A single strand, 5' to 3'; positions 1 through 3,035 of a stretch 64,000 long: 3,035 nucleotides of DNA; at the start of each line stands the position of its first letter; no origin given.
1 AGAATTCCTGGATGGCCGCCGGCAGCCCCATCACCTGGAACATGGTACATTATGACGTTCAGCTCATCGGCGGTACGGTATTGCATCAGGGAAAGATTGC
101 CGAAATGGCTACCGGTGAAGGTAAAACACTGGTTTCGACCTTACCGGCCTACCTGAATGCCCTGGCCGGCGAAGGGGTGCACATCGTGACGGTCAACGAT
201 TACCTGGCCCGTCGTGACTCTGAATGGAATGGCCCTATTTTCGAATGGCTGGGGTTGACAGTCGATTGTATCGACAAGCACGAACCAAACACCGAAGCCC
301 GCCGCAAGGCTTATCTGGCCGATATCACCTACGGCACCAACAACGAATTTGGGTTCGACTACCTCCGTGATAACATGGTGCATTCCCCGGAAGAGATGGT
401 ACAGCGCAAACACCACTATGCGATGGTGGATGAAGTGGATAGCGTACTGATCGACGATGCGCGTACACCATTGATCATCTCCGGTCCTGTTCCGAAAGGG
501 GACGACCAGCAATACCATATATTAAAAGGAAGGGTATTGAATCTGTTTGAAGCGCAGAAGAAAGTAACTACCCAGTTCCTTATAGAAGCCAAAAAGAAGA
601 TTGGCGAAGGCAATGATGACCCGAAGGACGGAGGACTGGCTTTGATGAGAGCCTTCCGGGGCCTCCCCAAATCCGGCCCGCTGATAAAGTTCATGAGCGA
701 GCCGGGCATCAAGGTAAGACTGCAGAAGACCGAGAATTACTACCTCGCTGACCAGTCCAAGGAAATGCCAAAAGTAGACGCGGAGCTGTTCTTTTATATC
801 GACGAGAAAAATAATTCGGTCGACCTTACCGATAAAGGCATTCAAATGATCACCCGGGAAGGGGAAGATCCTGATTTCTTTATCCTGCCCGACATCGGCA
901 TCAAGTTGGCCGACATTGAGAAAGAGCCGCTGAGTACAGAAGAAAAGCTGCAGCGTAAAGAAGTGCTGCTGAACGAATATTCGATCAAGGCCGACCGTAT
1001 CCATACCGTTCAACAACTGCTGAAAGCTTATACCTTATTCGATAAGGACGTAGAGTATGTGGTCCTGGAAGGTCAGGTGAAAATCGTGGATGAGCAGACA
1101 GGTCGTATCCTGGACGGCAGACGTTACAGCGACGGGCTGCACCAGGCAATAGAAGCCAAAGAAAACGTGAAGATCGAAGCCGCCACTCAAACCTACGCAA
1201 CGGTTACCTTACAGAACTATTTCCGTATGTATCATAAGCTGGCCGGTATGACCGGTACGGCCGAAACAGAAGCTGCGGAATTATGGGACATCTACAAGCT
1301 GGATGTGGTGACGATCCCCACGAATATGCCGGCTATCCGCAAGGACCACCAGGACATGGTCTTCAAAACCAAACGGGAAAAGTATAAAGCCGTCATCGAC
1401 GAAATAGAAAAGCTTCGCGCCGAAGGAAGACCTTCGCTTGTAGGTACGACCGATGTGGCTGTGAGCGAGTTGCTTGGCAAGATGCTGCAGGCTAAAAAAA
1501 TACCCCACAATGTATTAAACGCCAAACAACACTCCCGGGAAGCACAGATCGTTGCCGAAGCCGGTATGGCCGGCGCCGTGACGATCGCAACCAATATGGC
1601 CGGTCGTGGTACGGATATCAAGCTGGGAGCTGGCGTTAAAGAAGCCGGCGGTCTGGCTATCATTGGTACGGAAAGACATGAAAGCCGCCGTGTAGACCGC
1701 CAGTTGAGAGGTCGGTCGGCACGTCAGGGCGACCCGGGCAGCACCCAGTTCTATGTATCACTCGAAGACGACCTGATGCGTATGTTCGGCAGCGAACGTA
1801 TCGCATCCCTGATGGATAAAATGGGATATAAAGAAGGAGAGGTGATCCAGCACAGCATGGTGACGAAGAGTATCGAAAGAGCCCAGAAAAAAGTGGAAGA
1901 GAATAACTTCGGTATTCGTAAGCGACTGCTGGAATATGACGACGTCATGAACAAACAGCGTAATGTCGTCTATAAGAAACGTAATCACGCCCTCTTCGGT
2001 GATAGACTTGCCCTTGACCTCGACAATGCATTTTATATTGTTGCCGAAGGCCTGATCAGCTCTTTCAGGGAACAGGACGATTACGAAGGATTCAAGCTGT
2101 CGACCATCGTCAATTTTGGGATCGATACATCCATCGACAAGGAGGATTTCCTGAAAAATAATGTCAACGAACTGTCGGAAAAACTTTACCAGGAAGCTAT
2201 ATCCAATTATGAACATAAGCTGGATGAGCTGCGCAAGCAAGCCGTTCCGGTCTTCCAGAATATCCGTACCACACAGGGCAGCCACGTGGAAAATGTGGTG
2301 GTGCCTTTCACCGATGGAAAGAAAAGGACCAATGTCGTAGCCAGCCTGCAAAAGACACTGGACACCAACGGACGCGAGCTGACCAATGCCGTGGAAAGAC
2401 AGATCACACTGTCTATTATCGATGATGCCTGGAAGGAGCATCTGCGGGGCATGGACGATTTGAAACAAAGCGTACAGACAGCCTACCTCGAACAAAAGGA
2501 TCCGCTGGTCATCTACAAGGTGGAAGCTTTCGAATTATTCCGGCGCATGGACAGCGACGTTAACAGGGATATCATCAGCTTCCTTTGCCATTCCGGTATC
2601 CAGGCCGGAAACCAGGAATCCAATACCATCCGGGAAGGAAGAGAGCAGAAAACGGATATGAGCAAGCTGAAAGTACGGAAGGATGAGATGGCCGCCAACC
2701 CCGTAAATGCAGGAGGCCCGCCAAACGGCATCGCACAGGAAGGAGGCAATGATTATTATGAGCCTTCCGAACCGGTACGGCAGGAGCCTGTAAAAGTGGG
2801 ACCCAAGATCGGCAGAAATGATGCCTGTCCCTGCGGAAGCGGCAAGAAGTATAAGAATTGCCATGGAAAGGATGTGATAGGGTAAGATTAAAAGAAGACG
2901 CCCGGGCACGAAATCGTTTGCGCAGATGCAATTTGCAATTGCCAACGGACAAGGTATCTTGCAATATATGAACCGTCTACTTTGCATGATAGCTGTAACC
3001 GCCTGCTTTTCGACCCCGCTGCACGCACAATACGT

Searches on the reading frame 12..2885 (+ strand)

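Call 88: search_protein_families(library=pfam, proteins=[window:12-2885:+], max_evalue=0.00001)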
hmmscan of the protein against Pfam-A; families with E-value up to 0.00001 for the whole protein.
window:12-2885:+ (957 aa): 5 families
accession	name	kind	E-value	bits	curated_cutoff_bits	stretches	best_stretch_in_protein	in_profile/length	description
PF07517.20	SecA_DEAD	-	8.5e-103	344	24.6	1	8-425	73-290/290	SecA DEAD-like domain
PF21090.3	P-loop_SecA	-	3.2e-76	256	27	2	440-540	1-101/205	SecA P-loop domain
PF07516.18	SecA_SW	-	1.9e-54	185.2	26.7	1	611-860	1-198/200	SecA Wing and Scaffold domain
PF01043.26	SecA_PP_bind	-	1.7e-28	99.9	23.5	1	241-381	4-110/110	SecA preprotein cross-linking domain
PF02810.21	SEC-C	-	2.2e-09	37.4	20.4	1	935-953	1-19/19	SEC-C motif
